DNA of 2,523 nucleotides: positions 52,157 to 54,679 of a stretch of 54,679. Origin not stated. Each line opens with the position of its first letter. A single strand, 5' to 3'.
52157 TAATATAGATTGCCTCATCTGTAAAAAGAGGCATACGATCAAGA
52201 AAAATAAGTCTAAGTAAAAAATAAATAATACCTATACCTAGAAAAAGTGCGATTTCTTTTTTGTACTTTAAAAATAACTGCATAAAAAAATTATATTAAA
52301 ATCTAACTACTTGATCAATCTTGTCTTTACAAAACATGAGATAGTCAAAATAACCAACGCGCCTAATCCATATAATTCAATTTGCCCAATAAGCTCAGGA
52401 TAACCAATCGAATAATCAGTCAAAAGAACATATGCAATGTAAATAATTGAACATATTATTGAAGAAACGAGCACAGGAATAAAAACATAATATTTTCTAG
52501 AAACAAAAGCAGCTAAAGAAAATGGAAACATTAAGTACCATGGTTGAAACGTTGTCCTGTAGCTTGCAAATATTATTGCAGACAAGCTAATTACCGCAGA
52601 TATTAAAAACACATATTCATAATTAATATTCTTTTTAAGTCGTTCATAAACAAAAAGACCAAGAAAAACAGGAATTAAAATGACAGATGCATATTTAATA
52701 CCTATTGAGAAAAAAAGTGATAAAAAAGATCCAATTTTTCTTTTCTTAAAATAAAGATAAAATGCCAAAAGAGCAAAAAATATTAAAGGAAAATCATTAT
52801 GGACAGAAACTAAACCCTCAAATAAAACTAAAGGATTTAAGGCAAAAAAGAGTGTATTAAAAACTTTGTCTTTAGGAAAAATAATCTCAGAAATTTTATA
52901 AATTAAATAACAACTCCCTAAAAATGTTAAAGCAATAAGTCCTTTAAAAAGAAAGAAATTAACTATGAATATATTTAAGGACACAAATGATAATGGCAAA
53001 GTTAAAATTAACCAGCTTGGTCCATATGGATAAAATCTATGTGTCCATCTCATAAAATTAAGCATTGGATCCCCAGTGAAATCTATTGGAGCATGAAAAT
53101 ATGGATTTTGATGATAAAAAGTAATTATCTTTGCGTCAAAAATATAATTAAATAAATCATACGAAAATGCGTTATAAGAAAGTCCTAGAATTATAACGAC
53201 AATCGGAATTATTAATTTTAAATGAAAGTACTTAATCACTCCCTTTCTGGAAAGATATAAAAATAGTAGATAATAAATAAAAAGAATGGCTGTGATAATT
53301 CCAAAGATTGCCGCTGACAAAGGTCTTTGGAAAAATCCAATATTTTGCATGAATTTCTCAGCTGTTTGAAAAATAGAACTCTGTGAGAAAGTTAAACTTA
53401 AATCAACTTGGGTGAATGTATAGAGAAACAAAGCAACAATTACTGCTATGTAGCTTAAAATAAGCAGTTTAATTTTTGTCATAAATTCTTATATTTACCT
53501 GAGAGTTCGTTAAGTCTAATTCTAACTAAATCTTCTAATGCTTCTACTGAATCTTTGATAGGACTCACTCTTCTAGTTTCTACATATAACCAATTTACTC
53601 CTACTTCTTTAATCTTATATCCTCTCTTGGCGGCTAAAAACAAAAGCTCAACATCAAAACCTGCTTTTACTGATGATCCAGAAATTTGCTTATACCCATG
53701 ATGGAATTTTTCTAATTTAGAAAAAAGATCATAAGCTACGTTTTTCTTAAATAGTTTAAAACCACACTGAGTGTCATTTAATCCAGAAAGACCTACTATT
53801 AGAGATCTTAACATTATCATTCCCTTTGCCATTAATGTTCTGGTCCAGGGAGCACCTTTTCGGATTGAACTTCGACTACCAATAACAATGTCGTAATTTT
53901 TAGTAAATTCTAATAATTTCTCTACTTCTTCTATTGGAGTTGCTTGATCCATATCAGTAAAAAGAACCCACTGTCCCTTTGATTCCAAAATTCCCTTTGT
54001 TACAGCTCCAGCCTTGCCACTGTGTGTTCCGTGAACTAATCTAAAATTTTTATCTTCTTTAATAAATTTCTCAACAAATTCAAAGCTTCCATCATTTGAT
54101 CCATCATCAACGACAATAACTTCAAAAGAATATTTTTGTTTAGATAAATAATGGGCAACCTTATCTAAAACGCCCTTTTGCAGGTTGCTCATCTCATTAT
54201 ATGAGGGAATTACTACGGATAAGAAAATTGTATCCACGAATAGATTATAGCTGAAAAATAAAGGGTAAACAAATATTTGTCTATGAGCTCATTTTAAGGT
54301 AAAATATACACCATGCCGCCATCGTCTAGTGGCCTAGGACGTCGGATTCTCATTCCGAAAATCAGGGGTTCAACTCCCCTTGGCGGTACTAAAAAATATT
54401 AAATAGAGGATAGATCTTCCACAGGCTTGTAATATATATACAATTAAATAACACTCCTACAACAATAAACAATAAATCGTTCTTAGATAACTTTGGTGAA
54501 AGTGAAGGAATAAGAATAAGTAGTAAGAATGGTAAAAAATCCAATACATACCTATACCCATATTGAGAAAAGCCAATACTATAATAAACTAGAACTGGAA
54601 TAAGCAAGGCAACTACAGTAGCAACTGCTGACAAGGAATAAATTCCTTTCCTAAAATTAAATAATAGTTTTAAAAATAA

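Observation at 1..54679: A 54-kb locus devoted almost entirely to glycan building, in which about 20 GT-C-type membrane glycosyltransferases outnumber everything else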

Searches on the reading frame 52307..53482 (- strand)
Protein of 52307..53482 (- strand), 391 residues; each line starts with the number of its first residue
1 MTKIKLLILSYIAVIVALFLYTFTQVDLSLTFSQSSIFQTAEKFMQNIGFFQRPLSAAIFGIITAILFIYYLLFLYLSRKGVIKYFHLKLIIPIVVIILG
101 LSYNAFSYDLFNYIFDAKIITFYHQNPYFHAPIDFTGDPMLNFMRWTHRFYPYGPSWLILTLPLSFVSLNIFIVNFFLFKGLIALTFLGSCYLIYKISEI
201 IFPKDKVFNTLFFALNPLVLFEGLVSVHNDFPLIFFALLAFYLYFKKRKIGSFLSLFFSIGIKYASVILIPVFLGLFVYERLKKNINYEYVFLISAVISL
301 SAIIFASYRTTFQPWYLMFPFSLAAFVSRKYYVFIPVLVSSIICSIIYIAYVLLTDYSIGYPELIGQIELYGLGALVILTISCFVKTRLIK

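Call 9: search_protein_families(library=pfam, proteins=[window:52307-53482:-], max_evalue=5)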
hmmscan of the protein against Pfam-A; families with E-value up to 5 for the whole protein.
window:52307-53482:- (391 aa): 0 families

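Call 11: search_protein_families(library=ncbifam, proteins=[window:52307-53482:-], max_evalue=0.1)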
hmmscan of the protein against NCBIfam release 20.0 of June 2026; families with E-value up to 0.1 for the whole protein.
window:52307-53482:- (391 aa): 0 families

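Call 18: search_solved_structures(query=window:52307-53482:-, max_evalue=10)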
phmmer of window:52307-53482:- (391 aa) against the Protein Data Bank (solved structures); distinct sequences matched with E-value up to 10: 1.
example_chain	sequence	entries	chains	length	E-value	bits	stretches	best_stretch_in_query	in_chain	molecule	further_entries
1q55_A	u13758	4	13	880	0.27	13.8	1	47-85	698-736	EP-cadherin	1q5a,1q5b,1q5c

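Call 46: find_encoding_contigs(protein=window:52307-53482:-, flank=10000, max_places=4)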
Protein window:52307-53482:- (391 aa): 1 contig read that carries it; 1 place shown.
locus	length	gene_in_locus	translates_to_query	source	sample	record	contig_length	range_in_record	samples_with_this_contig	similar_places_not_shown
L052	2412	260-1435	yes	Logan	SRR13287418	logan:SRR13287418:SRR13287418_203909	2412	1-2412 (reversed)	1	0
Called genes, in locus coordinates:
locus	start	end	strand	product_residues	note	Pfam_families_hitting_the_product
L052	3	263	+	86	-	?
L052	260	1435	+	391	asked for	PF26314:MptA_B_family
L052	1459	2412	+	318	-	?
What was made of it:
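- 52307..53482 (-): GT-C, MptA/MptB family (GT87-like), 391 aa. The exact protein carries a precomputed PF26314 MptA_B_family hit (call 46).
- On MptA/MptB family (PF26314; GT87-like): The exact protein 52307-53482 carries a precomputed hit with E at or below 1e-5 (call 46).
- Checked: 'GT87-like', 1 ORF: for 52307-53482, the exact protein carries a precomputed PF26314 MptA_B_family hit (call 46).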

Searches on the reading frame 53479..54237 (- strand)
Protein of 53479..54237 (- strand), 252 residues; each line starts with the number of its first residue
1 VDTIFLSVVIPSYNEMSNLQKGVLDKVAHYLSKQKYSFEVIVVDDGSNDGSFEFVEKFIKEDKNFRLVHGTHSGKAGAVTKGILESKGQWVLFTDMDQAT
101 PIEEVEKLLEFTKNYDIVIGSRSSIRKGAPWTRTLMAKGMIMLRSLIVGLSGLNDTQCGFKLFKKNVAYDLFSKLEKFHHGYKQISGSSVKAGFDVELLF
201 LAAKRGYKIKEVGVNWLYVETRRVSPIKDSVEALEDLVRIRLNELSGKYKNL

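Call 9: search_protein_families(library=pfam, proteins=[window:53479-54237:-], max_evalue=5)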
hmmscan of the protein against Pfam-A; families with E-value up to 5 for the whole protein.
window:53479-54237:- (252 aa): 4 families
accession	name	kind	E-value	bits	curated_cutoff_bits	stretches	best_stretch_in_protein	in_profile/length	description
PF00535.33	Glycos_transf_2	-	2.1e-26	93.3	23.3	1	7-167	1-163/168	Glycosyl transferase family 2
PF10111.15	Glyco_tranf_2_2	-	1.7e-07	31.5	27.3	1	7-113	1-107/276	Glycosyltransferase like family 2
PF13704.12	Glyco_tranf_2_4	-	0.024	15.6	27.5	1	38-97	20-81/98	Glycosyl transferase family 2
PF00465.25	Fe-ADH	-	0.049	13.7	31.3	1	49-120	8-86/168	Iron-containing alcohol dehydrogenase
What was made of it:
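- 53479..54237 (-): GT2, polyprenyl-phosphate sugar synthase-like. Pfam GT2, 2.1e-26 (call 9).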

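Call 11: search_protein_families(library=ncbifam, proteins=[window:53479-54237:-], max_evalue=0.1)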
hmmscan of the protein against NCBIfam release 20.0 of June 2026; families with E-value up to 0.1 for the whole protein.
window:53479-54237:- (252 aa): 29 families (the best 25 are shown)
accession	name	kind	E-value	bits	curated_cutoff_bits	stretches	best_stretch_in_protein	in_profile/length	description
NF047588.1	GlcsyltransPgfSStrep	equivalog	6e-18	65.1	500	1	6-178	3-173/308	glycosyltransferase PgfS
NF041875.1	EPS_EpsD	equivalog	4e-17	62.6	370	1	6-144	1-141/325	exopolysaccharide biosynthesis glycosyltransferase EpsD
NF007482.0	PRK10073.1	equivalog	9.6e-16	57.7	423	1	4-117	6-115/334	glycosyltransferase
NF038302.1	EPS_HpsE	equivalog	2.2e-14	53.2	300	1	6-118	3-117/307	hormogonium polysaccharide biosynthesis glycosyltransferase HpsE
TIGR03937.1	PgaC_IcaA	equivalog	5.9e-14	51.8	422.3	1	5-98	46-136/407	poly-beta-1,6-N-acetyl-D-glucosamine synthase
NF007986.1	PRK10714.1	equivalog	1.1e-12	47.6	529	1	6-167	8-168/316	undecaprenyl-phosphate 4-deoxy-4-formamido-L-arabinose transferase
NF047683.1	TeichurnBiosyTuaG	equivalog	3.5e-12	46.5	400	1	6-117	8-116/252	teichuronic acid biosynthesis protein TuaG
TIGR04283.1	glyco_like_mftF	equivalog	5.2e-12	45.8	182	1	6-134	1-120/221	TIGR04283 family arsenosugar biosynthesis glycosyltransferase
NF041391.1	DPhHxTase_Halo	equivalog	3.4e-11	42.5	375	1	12-243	3-211/213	dolichyl-phosphate hexose transferase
NF050050.1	ProtGlycPglI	equivalog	1.8e-10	40.7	500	1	5-129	3-125/306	GalNAc(5)-diNAcBac-PP-undecaprenol beta-1,3-glucosyltransferase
TIGR04009.1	wcaE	equivalog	6.6e-10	38.7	369.2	1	5-98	2-93/248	colanic acid biosynthesis glycosyltransferase WcaE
NF058614.1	PPMAGASynPpgS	equivalog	1.5e-09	37.6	370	1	8-181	4-175/226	polyprenyl-phospho-N-acetylgalactosaminyl synthase PpgS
NF045692.1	OglycostaseCruG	equivalog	5.4e-09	35.5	600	1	6-125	43-167/386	2'-O-glycosyltransferase CruG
TIGR04242.1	nodulat_NodC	equivalog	5.5e-09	35.5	550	1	7-112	51-156/395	chitooligosaccharide synthase NodC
TIGR03111.1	glyc2_xrt_Gpos1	hypoth_equivalog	2.5e-08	33.1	363.95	1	7-117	52-162/439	TIGR03111 family XrtG-associated glycosyltransferase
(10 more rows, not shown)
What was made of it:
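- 53479..54237 (-): NCBIfam PgfS 6e-18, ArnC 1e-12 and Dol-P-hexose transferase 3e-11 (call 11).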

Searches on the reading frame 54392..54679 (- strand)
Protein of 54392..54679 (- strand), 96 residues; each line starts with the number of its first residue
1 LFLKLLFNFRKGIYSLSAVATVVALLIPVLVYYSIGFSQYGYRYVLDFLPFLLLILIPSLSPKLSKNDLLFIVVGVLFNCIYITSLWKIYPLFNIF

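Call 9: search_protein_families(library=pfam, proteins=[window:54392-54679:-], max_evalue=5)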
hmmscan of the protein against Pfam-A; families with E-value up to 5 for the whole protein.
window:54392-54679:- (96 aa): 0 families

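Call 66: search_protein_representatives(protein=window:54392-54679:-)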
Query: 96 residues. Proteins with E-value up to 0.001 (for the whole library): 217; up to 1e-10: 15; up to 1e-30: 0. The best 150 are listed.
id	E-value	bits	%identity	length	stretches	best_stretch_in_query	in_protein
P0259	3.6e-30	120.6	63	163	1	1-95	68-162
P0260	5.2e-30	120.1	59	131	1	1-96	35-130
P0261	3.9e-27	110.9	59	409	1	1-96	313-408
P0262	2.9e-18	82.5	50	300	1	2-96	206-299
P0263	1.6e-15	73.7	48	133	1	2-96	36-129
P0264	1.3e-14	70.7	46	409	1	2-94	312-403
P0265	1.8e-14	70.3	45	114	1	1-94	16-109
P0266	2.5e-13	66.7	46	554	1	17-94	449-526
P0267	5.5e-13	65.5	44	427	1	18-96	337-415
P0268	5.7e-13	65.5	40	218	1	3-96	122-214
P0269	1.2e-12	64.4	48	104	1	32-96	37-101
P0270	2.5e-12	63.5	42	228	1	6-91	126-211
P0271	1.2e-11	61.3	40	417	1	2-94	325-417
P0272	2.6e-11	60.2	45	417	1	14-95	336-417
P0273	7.8e-11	58.6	49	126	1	1-80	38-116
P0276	4.2e-09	53.1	37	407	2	1-92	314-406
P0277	8.6e-09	52.1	41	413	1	5-93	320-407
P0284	5.5e-08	49.5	40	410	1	2-92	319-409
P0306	3.1e-06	43.9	39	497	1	5-80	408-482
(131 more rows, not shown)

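Call 67: search_protein_families(library=pfam, proteins=[P0261, P0264, P0267, P0271, P0272, P0276, P0277, P0266, P0284, P0306], max_evalue=0.01)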
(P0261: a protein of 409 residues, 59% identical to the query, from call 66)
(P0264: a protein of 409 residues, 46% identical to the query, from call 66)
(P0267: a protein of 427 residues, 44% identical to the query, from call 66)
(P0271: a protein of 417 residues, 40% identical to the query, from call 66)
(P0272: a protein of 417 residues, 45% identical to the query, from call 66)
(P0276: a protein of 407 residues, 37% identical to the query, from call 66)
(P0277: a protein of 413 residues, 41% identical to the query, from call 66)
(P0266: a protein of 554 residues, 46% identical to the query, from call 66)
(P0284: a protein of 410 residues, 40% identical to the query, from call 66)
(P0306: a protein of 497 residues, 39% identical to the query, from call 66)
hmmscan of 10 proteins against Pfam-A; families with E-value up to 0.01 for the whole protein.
P0261 (409 aa): 0 families

P0264 (409 aa): 0 families

P0267 (427 aa): 0 families

P0271 (417 aa): 0 families

P0272 (417 aa): 0 families

P0276 (407 aa): 0 families

P0277 (413 aa): 0 families

P0266 (554 aa): 0 families

P0284 (410 aa): 0 families

P0306 (497 aa): 0 families
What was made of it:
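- Tried and rejected: Pfam on ten full-length relatives of the edge ORF gave nothing (call 67).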

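Call 71: search_solved_structures(query=A4, max_evalue=1)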
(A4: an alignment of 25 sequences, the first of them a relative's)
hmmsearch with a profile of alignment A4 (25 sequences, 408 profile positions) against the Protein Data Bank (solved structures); distinct sequences matched with E-value up to 1: 2.
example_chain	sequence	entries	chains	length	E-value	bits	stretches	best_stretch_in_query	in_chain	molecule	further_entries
9rbf_8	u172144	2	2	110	0.23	13.4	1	178-212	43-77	Protein-export membrane protein SecG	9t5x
5mg3_G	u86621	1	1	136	0.26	13.2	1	178-212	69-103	Protein-export membrane protein SecG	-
